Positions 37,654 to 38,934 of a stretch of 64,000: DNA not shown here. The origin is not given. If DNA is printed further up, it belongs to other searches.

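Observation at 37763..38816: Orphan PD-(D/E)XK nuclease-like gene wedged between sufB and sufC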

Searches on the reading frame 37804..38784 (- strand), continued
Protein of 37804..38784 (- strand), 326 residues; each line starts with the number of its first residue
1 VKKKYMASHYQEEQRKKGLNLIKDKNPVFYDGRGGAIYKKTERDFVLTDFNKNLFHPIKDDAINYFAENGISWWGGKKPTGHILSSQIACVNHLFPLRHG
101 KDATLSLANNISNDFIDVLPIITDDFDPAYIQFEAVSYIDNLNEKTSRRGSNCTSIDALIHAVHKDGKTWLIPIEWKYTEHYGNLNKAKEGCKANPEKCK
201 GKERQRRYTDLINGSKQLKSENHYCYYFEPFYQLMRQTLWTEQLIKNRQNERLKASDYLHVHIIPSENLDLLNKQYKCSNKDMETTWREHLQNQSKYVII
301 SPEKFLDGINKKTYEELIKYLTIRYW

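Call 59: search_protein_families(library=ncbifam, proteins=[L002:4710-5909:+, L169:2296-3426:+], max_evalue=0.001)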
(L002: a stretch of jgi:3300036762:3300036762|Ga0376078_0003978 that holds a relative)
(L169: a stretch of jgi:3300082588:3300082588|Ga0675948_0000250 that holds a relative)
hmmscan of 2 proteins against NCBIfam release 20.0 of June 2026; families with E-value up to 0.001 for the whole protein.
L002:4710-5909:+ (399 aa): 13 families
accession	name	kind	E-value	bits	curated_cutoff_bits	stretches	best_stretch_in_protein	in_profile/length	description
NF040815.2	recomb_XerA_Arch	equivalog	8.2e-70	235.4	220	1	110-367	4-259/263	site-specific tyrosine recombinase/integron integrase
TIGR02249.1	integrase_gron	subfamily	3e-58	197.6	265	2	105-278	1-174/315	integron integrase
TIGR02225.1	recomb_XerD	equivalog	2.3e-57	194.5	329.6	1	116-370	11-282/290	site-specific tyrosine recombinase XerD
TIGR02224.1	recomb_XerC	equivalog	2.5e-56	191.2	335.15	1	116-369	11-284/295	tyrosine recombinase XerC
NF001399.0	PRK00283.1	subfamily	7.5e-53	179.7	279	1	118-370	22-291/300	tyrosine recombinase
NF011946.0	PRK15417.1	equivalog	1.9e-40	139.1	435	2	304-379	257-332/337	integron integrase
NF002331.0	PRK01287.1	subfamily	8.5e-38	130.2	371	1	111-370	35-320/365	site-specific tyrosine recombinase XerC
NF003462.0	PRK05084.1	equivalog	7.1e-26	90.8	267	1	221-366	196-348/360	tyrosine recombinase XerS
NF007370.0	PRK09870.1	subfamily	2.3e-12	47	221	1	223-359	34-176/200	tyrosine-type DNA invertase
NF007371.0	PRK09871.1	subfamily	5.9e-09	35.7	222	1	290-357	102-169/198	tyrosine-type DNA invertase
NF002685.0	PRK02436.1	equivalog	7.3e-09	35.8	178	1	117-357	13-241/245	site-specific tyrosine recombinase XerD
NF040693.1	recomb_GmtY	equivalog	1.1e-08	34.8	340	1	289-367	352-437/441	gamma-mobile-trio recombinase GmtY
NF041502.1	integrase_1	equivalog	6.3e-06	25.2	350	1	300-367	298-365/484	site-specific integrase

L169:2296-3426:+ (376 aa): 7 families
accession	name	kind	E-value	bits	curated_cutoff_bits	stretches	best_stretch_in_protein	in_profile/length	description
NF040815.2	recomb_XerA_Arch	equivalog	1.6e-19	70.5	220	1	87-347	14-257/263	site-specific tyrosine recombinase/integron integrase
TIGR02224.1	recomb_XerC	equivalog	1.1e-11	44.7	335.15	1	89-346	13-279/295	tyrosine recombinase XerC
TIGR02225.1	recomb_XerD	equivalog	1.1e-09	38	329.6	1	86-346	18-276/290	site-specific tyrosine recombinase XerD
TIGR02249.1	integrase_gron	subfamily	2.2e-09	37.1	265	1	301-345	258-301/315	integron integrase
NF001399.0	PRK00283.1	subfamily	8.7e-09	35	279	1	108-347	47-286/300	tyrosine recombinase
NF002331.0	PRK01287.1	subfamily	1.1e-06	27.9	371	1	116-345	75-313/365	site-specific tyrosine recombinase XerC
NF011946.0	PRK15417.1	equivalog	0.00062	19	435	0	290-345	261-316/337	integron integrase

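Call 70: search_protein_representatives(alignment_id=A1)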
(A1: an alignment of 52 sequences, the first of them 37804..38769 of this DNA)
Query: 52 sequences, 321 profile positions. Proteins with E-value up to 0.001 (for the whole library): 1061; up to 1e-10: 709; up to 1e-30: 235. The best 150 are listed.
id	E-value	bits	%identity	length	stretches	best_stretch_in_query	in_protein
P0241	4.3e-136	469.7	-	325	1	3-321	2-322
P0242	4.6e-118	410.4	-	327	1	4-321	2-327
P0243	6.8e-118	409.9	-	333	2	4-215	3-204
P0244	4.4e-117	407.2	-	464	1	4-321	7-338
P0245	5.0e-117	407.0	-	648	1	4-321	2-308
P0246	1.6e-115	402.1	-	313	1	1-321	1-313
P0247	7.4e-114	396.6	-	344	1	4-321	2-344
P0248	9.0e-112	389.8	-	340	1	1-321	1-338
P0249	1.7e-109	382.3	-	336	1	4-321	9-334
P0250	2.8e-108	378.3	-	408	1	27-321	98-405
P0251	1.3e-104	366.2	-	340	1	3-320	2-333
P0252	3.5e-104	364.8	-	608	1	32-321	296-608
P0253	2.2e-101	355.6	-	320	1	4-321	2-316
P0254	8.1e-100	350.5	-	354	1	2-321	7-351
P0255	4.2e-99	348.1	-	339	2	58-247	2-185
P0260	3.4e-97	341.9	-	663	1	3-320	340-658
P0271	5.3e-90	318.2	-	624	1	3-321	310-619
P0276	1.9e-87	309.8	-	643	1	4-321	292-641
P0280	3.7e-85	302.3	-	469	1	20-321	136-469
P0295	4.8e-78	278.9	-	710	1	18-321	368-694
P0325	1.4e-65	238.0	-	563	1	4-320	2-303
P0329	3.5e-64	233.4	-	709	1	1-321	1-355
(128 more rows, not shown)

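Call 71: search_protein_families(library=pfam, proteins=[P0252, P0260, P0271, P0276, P0295, P0245, P0325, P0329, P0244, P0280], max_evalue=0.001)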
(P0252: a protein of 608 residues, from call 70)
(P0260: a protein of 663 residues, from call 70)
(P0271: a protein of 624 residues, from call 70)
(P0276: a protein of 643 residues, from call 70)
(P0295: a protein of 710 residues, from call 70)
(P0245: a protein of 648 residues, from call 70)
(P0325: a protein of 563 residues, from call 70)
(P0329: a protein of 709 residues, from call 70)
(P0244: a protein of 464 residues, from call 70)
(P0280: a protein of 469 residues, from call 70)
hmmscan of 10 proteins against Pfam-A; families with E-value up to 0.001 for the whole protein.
P0252 (608 aa): 2 families
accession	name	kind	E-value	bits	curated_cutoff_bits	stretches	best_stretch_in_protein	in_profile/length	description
PF22558.3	REase-ARP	-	6.9e-40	137.8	27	1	300-608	30-270/270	Restriction Endonuclease associating with ARP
PF20796.3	PDDEXK_13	-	3.2e-14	53.4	27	1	282-607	17-288/290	PD-(D/E)XK nuclease superfamily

P0260 (663 aa): 2 families
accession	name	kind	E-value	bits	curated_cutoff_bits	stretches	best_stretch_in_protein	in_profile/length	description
PF22558.3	REase-ARP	-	5.9e-42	144.6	27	1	376-659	27-270/270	Restriction Endonuclease associating with ARP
PF20796.3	PDDEXK_13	-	4.4e-17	62.8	27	1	378-658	42-288/290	PD-(D/E)XK nuclease superfamily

P0271 (624 aa): 2 families
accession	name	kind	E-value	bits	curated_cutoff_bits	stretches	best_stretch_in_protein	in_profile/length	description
PF22558.3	REase-ARP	-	2e-42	146.1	27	1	343-619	25-270/270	Restriction Endonuclease associating with ARP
PF20796.3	PDDEXK_13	-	3.4e-16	59.9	27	1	308-618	2-288/290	PD-(D/E)XK nuclease superfamily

P0276 (643 aa): 2 families
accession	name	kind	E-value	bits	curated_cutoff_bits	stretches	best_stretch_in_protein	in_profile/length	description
PF22558.3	REase-ARP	-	3.4e-39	135.5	27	1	324-641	22-270/270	Restriction Endonuclease associating with ARP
PF20796.3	PDDEXK_13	-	1.3e-10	41.5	27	1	339-509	52-189/290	PD-(D/E)XK nuclease superfamily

P0295 (710 aa): 2 families
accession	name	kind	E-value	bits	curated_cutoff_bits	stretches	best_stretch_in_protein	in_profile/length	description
PF22558.3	REase-ARP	-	3.4e-39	135.5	27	1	413-694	45-270/270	Restriction Endonuclease associating with ARP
PF20796.3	PDDEXK_13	-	4.3e-13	49.7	27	1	431-695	78-290/290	PD-(D/E)XK nuclease superfamily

P0245 (648 aa): 2 families
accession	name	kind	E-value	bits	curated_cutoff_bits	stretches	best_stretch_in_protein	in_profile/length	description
PF22558.3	REase-ARP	-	3.5e-42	145.3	27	1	41-308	30-270/270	Restriction Endonuclease associating with ARP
PF20796.3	PDDEXK_13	-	1.6e-16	61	27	1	75-308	86-289/290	PD-(D/E)XK nuclease superfamily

P0325 (563 aa): 2 families
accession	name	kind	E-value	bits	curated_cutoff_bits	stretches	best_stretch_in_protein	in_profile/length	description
PF22558.3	REase-ARP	-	3.5e-43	148.6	27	1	40-303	36-269/270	Restriction Endonuclease associating with ARP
PF20796.3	PDDEXK_13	-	7.9e-15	55.4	27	1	70-303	82-288/290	PD-(D/E)XK nuclease superfamily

P0329 (709 aa): 1 family
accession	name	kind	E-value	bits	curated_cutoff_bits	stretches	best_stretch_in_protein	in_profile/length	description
PF22558.3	REase-ARP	-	4.7e-35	122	27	1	26-355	16-270/270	Restriction Endonuclease associating with ARP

P0244 (464 aa): 2 families
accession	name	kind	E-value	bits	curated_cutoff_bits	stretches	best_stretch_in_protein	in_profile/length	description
PF22558.3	REase-ARP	-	1.9e-44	152.8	27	1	60-338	38-270/270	Restriction Endonuclease associating with ARP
PF20796.3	PDDEXK_13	-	2e-17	63.9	27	1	92-338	82-289/290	PD-(D/E)XK nuclease superfamily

P0280 (469 aa): 3 families
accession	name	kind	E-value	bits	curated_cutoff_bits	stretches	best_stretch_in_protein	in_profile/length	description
PF22558.3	REase-ARP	-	1.1e-33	117.5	27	1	202-469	56-270/270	Restriction Endonuclease associating with ARP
PF20796.3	PDDEXK_13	-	8.6e-09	35.6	27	1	134-415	6-244/290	PD-(D/E)XK nuclease superfamily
PF17761.7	DUF1016_N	-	1e-08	35.8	32.8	1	43-89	86-132/137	DUF1016 N-terminal domain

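Call 77: search_protein_families(library=phrogs, proteins=[window:37804-38769:-], max_evalue=0.1)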
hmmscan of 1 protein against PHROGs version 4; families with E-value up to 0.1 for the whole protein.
window:37804-38769:- (321 aa): 0 families

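Call 81: fold_search(model_id=the predicted structure, library=viral)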
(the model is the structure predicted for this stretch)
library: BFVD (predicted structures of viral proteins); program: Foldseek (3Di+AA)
matches with E <= 10: 214; with E <= 0.001: 0
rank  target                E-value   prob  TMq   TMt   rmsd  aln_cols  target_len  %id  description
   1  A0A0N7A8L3            3.8e-02  0.63  0.29  0.45   9.5       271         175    9  (no name in the UniProt tables at hand)
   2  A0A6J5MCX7            1.2e-01  0.12  0.15  0.17  16.5       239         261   14  PD-(D/E)XK nuclease superfamily [uncultured Caudovirales phage]
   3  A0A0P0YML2            1.7e-01  0.18  0.18  0.11   9.7       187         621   17  (no name in the UniProt tables at hand)
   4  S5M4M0                1.8e-01  0.09  0.22  0.25  17.2       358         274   11  Uncharacterized protein [Bacillus phage JL]
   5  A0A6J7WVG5            1.9e-01  0.07  0.11  0.12  12.0       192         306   14  PD-(D/E)XK nuclease superfamily [uncultured Caudovirales phage]
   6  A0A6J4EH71            2.4e-01  0.30  0.24  0.30   7.8       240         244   12  (no name in the UniProt tables at hand)
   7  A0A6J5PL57            3.2e-01  0.09  0.12  0.26   9.9       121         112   12  VRR-NUC domain containing protein [uncultured Caudovirales phage]
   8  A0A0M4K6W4            3.4e-01  0.18  0.19  0.14   8.5       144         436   14  (no name in the UniProt tables at hand)
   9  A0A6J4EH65            3.8e-01  0.38  0.27  0.40   8.3       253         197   11  (no name in the UniProt tables at hand)
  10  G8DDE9                4.0e-01  0.18  0.16  0.27   9.5       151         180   11  (no name in the UniProt tables at hand)
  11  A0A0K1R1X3            4.8e-01  0.11  0.15  0.15   8.3       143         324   20  Nuclear protein UL24 [Testudinid alphaherpesvirus 3]
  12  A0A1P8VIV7            5.1e-01  0.15  0.17  0.24   8.3       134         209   15  Nuclear protein [Murid betaherpesvirus 3]
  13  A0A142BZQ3            5.1e-01  0.05  0.13  0.15  19.0       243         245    9  (no name in the UniProt tables at hand)
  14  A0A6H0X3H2            5.4e-01  0.13  0.12  0.24   5.4        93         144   14  Endonuclease I-like superfamily protein [Klebsiella phage LASTA]
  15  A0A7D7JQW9            5.7e-01  0.04  0.10  0.10  14.2       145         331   11  (no name in the UniProt tables at hand)
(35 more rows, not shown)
